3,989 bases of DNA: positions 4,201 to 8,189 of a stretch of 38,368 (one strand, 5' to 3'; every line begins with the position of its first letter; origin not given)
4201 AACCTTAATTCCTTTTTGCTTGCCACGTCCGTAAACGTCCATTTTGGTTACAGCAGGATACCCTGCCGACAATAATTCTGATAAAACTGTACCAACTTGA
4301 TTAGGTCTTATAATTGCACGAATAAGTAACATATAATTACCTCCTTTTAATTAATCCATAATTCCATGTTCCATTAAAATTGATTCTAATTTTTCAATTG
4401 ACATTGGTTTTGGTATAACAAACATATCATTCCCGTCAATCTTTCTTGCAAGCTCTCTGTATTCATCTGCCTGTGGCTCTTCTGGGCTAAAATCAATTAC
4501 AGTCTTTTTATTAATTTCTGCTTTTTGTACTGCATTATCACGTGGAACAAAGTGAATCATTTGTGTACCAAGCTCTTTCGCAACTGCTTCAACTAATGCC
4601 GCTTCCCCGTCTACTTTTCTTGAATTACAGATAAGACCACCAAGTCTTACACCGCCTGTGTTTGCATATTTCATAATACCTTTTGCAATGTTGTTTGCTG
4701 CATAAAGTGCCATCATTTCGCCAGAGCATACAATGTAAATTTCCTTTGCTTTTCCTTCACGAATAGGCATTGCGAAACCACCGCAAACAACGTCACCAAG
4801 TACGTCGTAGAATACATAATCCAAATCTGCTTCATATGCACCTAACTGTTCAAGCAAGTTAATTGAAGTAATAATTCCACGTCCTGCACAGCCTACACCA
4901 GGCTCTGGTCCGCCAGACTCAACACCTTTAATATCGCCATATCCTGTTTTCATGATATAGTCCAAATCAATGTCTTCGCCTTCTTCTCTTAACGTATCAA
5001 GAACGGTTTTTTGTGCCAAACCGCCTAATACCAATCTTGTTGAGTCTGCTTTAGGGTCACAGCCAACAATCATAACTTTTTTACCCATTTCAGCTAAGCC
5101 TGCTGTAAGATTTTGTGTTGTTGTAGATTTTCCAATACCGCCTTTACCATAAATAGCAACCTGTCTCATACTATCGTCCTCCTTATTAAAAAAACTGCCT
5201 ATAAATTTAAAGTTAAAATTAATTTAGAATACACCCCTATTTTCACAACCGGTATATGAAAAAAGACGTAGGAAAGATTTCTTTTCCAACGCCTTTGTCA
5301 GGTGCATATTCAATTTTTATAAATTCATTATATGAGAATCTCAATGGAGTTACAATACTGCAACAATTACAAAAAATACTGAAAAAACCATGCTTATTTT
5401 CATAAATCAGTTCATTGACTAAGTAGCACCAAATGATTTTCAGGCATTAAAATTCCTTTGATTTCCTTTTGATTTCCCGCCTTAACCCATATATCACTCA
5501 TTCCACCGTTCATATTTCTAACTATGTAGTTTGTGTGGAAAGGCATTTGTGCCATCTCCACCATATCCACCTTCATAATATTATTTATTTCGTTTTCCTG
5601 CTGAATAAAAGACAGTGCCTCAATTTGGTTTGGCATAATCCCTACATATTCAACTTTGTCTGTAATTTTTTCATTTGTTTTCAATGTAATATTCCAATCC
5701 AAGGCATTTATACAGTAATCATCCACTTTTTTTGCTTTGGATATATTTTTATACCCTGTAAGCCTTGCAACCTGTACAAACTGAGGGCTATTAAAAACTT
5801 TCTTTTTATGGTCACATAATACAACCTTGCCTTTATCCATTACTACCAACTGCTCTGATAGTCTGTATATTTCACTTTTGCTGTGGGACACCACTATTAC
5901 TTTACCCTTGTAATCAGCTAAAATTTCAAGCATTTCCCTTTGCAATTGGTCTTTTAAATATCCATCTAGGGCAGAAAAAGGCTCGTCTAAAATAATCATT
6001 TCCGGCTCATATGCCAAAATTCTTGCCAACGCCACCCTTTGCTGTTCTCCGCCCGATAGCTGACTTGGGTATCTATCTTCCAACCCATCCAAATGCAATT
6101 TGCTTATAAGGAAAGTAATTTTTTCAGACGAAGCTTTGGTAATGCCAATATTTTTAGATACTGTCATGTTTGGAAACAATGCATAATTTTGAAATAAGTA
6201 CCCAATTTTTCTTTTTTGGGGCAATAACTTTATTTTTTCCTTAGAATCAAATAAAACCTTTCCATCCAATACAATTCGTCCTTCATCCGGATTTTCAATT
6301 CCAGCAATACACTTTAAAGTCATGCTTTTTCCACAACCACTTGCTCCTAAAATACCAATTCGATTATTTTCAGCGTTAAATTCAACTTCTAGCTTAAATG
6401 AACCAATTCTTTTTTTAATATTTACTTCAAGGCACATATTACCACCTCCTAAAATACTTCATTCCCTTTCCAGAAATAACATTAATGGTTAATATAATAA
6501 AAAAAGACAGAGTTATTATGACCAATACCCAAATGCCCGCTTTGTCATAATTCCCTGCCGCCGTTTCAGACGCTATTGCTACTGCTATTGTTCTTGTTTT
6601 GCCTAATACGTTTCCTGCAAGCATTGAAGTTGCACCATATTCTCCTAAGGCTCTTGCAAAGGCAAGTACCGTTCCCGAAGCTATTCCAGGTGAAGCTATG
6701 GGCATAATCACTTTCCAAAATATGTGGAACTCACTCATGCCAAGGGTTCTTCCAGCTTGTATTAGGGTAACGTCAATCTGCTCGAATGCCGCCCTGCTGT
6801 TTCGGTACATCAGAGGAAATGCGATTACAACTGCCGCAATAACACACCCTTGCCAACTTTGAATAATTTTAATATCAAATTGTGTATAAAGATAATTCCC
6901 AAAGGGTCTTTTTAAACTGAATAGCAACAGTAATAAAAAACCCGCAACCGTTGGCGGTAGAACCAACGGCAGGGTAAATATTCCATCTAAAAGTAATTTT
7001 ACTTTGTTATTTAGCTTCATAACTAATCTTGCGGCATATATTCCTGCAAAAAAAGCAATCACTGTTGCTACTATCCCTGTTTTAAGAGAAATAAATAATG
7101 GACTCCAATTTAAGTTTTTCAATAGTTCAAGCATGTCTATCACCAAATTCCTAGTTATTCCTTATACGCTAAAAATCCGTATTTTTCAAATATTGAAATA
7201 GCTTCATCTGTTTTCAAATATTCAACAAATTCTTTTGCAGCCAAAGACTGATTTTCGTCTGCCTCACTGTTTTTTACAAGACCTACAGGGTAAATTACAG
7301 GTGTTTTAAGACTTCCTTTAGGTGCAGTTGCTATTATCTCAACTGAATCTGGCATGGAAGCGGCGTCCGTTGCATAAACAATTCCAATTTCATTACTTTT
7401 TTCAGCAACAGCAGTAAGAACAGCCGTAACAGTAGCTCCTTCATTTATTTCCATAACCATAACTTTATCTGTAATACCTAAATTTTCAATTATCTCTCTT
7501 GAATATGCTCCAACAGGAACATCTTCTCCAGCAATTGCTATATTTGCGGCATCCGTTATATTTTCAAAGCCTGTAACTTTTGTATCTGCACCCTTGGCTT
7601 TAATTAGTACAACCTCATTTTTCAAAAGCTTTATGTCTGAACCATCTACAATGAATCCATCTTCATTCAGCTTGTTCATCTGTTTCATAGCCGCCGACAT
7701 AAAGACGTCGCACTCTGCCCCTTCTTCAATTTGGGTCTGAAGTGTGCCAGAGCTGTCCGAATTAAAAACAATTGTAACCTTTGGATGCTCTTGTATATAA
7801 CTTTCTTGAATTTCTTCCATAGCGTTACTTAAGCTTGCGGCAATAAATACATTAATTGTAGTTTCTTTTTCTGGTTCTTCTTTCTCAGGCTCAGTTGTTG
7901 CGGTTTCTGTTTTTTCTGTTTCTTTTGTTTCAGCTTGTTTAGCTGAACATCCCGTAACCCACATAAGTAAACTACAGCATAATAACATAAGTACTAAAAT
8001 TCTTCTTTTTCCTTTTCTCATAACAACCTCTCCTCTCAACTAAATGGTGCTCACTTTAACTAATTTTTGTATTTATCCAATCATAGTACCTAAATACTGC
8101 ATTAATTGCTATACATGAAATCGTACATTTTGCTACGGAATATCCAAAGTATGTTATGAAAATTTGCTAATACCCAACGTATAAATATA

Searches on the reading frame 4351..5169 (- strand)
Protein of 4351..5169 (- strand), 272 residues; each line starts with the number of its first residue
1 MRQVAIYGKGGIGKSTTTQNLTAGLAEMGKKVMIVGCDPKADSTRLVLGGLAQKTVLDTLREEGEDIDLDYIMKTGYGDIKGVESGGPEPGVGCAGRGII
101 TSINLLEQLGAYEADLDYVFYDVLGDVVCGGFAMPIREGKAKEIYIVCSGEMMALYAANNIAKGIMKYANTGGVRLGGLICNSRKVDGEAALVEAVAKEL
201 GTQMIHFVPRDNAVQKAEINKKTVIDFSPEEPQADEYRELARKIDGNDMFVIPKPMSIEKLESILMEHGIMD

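Call 15: search_protein_families(library=pfam, proteins=[window:4351-5169:-], max_evalue=0.001)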
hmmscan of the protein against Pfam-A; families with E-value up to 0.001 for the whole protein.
window:4351-5169:- (272 aa): 6 families
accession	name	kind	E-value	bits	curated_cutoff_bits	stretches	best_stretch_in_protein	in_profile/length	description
PF00142.24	Fer4_NifH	-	2.9e-126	420.9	25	1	2-270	1-270/271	4Fe-4S iron sulfur cluster binding proteins, NifH/frxC family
PF01656.29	CbiA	-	2.4e-13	50.6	25.4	1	5-224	3-125/125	CobQ/CobB/MinD/ParA nucleotide binding domain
PF13614.12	AAA_31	-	3.4e-10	40.6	27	1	4-63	4-66/177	AAA domain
PF10609.15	ParA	-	4.2e-09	36.6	27.1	1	7-45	10-48/246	NUBPL iron-transfer P-loop NTPase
PF02374.21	ArsA_ATPase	-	1.6e-06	28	24.3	1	1-39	1-39/305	Anion-transporting ATPase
PF03308.22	MeaB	-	2.4e-05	23.9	23.1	1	3-44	35-76/273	Methylmalonyl Co-A mutase-associated GTPase MeaB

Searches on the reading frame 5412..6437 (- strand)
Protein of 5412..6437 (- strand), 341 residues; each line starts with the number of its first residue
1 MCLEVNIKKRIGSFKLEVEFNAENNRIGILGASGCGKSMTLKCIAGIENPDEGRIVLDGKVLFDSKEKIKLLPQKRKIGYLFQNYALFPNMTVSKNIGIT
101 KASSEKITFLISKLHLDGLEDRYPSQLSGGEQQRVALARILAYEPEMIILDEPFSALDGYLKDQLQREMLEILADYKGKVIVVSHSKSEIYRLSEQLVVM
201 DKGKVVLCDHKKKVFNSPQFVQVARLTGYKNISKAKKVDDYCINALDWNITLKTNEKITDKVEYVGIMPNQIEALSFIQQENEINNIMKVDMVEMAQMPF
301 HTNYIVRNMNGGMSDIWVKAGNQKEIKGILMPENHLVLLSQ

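Call 15: search_protein_families(library=pfam, proteins=[window:5412-6437:-], max_evalue=0.001)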
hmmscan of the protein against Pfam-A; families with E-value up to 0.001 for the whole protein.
window:5412-6437:- (341 aa): 3 families
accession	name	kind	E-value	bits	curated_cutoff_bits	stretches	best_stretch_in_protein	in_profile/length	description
PF00005.33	ABC_tran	-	2.6e-33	116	25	1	23-154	10-136/137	ABC transporter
PF13304.12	AAA_21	-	1.4e-06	29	27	1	70-186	180-299/304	AAA domain, putative AbiEii toxin, Type IV TA system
PF02463.25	SMC_N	-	5.9e-05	23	40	0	124-197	134-209/220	RecF/RecN/SMC N terminal domain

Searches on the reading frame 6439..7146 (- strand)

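Call 15: search_protein_families(library=pfam, proteins=[window:6439-7146:-], max_evalue=0.001)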
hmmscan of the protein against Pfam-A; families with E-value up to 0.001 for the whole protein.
window:6439-7146:- (235 aa): 1 family
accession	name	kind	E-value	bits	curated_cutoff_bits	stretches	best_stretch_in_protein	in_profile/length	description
PF00528.27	BPD_transp_1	-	3.1e-23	82.9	26.4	1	32-221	2-173/184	Binding-protein-dependent transport system inner membrane component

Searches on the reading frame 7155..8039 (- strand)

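Call 15: search_protein_families(library=pfam, proteins=[window:7155-8039:-], max_evalue=0.001)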
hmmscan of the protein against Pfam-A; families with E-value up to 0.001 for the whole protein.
window:7155-8039:- (294 aa): 2 families
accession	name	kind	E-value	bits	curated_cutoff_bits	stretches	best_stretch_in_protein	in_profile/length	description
PF13531.11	SBP_bac_11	-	3.2e-43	148.5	25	1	62-289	1-226/227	Bacterial extracellular solute-binding protein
PF01547.30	SBP_bac_1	-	7e-15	56.2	26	1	68-280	2-305/307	Bacterial extracellular solute-binding protein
